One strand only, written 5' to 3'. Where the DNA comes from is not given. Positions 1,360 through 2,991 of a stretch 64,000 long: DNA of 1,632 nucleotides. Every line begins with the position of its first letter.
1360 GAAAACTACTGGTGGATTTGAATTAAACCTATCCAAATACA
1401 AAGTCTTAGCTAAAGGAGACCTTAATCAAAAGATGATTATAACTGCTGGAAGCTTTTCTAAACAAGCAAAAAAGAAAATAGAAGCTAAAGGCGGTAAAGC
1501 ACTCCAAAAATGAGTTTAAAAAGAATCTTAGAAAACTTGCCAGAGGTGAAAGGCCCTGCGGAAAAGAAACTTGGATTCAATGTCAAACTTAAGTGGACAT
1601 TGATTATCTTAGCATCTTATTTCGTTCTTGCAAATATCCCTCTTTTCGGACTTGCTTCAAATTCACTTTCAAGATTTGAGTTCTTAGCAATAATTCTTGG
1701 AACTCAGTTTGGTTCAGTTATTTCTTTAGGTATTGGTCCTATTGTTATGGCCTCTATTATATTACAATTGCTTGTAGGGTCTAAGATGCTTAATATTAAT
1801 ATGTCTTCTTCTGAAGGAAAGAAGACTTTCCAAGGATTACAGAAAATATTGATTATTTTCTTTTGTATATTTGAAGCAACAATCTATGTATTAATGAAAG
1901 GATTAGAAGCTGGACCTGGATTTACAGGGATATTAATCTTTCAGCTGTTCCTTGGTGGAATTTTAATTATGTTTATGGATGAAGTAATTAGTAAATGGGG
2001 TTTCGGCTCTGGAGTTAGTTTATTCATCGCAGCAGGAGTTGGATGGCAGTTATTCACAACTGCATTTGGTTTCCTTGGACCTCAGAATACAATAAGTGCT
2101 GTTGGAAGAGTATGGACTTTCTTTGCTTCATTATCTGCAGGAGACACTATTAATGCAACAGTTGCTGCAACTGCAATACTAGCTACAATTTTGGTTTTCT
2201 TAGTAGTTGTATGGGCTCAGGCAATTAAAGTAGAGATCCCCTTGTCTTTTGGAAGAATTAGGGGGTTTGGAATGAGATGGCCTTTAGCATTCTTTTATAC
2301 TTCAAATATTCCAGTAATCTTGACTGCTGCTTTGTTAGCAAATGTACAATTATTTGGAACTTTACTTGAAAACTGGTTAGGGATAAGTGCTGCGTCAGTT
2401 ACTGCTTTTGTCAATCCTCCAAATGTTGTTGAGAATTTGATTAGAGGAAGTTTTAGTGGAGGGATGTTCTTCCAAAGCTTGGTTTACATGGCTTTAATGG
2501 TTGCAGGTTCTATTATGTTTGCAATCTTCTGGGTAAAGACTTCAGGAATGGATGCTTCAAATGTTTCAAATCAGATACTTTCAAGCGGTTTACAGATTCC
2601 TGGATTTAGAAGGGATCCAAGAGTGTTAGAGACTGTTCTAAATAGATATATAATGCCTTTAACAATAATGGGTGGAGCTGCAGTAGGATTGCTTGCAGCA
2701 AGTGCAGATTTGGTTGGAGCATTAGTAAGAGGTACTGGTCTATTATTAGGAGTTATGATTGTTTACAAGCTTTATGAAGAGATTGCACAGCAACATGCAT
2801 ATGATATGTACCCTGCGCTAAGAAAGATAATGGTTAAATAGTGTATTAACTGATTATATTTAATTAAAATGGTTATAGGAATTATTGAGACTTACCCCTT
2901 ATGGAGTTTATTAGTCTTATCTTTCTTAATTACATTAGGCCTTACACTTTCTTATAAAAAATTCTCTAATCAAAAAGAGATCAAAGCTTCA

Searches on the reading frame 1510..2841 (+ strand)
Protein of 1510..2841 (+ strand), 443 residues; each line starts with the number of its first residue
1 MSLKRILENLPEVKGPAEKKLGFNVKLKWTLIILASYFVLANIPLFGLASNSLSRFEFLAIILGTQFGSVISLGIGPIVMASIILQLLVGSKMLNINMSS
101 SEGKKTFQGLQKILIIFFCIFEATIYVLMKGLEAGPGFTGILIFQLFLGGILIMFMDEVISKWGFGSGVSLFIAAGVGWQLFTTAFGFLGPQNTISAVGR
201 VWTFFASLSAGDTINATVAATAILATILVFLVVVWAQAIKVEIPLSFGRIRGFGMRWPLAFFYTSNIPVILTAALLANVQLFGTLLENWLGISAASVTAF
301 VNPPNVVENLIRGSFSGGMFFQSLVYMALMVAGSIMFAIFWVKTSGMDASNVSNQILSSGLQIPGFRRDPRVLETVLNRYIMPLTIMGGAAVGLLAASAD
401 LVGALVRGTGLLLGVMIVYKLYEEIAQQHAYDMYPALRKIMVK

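Call 67: search_protein_families(library=ncbifam, proteins=[window:1510-2841:+], max_evalue=1e-10)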
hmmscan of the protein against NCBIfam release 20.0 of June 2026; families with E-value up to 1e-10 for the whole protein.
window:1510-2841:+ (443 aa): 2 families
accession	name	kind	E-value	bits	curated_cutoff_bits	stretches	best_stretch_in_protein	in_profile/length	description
NF006341.0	PRK08568.1-5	equivalog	1.1e-101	341.4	300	1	2-441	6-462/464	preprotein translocase subunit SecY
TIGR00967.1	3a0501s007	equivalog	5.2e-74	249.6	253.6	1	26-429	3-409/414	preprotein translocase subunit SecY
